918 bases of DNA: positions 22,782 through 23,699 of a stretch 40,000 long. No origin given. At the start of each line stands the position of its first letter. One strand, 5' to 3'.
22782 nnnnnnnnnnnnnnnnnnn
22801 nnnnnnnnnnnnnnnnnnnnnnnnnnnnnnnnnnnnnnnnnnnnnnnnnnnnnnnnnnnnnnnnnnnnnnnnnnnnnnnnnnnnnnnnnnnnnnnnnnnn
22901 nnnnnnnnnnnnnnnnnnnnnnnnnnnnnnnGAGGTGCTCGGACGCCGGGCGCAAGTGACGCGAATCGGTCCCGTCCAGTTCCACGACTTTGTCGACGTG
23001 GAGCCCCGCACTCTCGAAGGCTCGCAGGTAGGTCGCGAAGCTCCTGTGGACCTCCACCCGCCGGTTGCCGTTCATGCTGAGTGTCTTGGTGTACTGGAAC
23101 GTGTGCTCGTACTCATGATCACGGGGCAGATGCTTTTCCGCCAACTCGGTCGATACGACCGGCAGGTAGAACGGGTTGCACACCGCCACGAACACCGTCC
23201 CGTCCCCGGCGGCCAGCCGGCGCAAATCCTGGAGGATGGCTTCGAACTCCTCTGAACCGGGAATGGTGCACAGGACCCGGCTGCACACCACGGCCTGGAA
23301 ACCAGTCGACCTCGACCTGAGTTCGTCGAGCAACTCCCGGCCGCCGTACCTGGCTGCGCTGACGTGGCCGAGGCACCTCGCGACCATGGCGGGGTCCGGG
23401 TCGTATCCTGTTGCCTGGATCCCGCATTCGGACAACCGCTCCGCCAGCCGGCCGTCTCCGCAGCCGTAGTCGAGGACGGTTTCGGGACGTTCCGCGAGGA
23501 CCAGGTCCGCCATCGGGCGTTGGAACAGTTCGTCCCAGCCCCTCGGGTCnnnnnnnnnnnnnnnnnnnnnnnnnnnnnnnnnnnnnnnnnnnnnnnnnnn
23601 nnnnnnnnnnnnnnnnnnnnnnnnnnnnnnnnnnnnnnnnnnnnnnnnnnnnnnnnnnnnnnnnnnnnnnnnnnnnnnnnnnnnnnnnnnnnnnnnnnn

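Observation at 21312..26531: Single 1,739-aa polypeptide combining four glycosyltransferase-like modules with a kinase-like and a methyltransferase module (WbdD-like chain-terminator logic?)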

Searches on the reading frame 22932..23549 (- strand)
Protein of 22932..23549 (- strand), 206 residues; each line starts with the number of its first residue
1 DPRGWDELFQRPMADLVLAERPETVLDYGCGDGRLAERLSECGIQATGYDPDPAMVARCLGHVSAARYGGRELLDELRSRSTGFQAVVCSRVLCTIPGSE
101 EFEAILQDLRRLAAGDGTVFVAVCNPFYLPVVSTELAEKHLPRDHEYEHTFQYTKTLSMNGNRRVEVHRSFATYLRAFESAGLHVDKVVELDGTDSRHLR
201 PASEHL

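Call 78: search_solved_structures(query=A7, max_evalue=0.01, show_alignments=0)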
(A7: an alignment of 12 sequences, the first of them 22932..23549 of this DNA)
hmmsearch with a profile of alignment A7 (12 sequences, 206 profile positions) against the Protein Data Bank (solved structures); distinct sequences matched with E-value up to 0.01: 108 (the best 60 are shown).
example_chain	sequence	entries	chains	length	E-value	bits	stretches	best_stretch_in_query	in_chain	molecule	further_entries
4kdr_A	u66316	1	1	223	1.7e-11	47.1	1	22-123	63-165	3-demethylubiquinone-9 3-methyltransferase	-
5dpm_A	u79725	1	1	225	1.7e-11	47.1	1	22-123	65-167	Ubiquinone biosynthesis O-methyltransferase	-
4kdc_A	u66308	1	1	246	2.6e-11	46.5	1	22-122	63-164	3-demethylubiquinone-9 3-methyltransferase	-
3e8s_A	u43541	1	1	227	1.8e-10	43.8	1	9-128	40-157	Putative SAM Dependent Methyltransferase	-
3g5l_A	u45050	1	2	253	2.3e-10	43.4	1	12-190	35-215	Putative S-adenosylmethionine dependent methyltransferase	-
3cgg_A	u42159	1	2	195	8.1e-09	38.4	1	21-122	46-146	SAM-dependent methyltransferase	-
6mro_A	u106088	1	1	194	9.6e-09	38.1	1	19-102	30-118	methyl transferase from Methanosarcina acetivorans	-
8gdu_A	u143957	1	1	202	1.5e-08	37.5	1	19-120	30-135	Methyltransferase domain-containing protein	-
3m70_A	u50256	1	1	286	1.8e-08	37.2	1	7-117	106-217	Tellurite resistance protein tehB homolog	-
7wzg_A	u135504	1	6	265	2.2e-08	36.9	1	21-130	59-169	Cypemycin N-terminal methyltransferase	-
9ri2_A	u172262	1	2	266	2.6e-08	36.7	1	20-152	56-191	Methyltransferase, putative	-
3ccf_A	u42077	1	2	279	3.8e-08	36.2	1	8-117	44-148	Cyclopropane-fatty-acyl-phospholipid synthase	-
4dq0_A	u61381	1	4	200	6.3e-08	35.4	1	9-120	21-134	Tellurite resistance protein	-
2xva_A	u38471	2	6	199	7e-08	35.3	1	9-120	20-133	TELLURITE RESISTANCE PROTEIN TEHB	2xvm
2i6g_A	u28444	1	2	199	9.3e-08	34.9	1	13-121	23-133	Putative methyltransferase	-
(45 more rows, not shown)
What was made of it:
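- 22932..23546 (-): MT: class I SAM-dependent methyltransferase, aa 996-1200. Motif I is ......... (23451-23477); acidic D1044 lies at the end of beta2. Profile-versus-PDB best hit is UbiG at 1.7e-11 (call 78).
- On Class I SAM-dependent methyltransferase: The PDB profile best hit is UbiG at 1.7e-11 (call 78).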
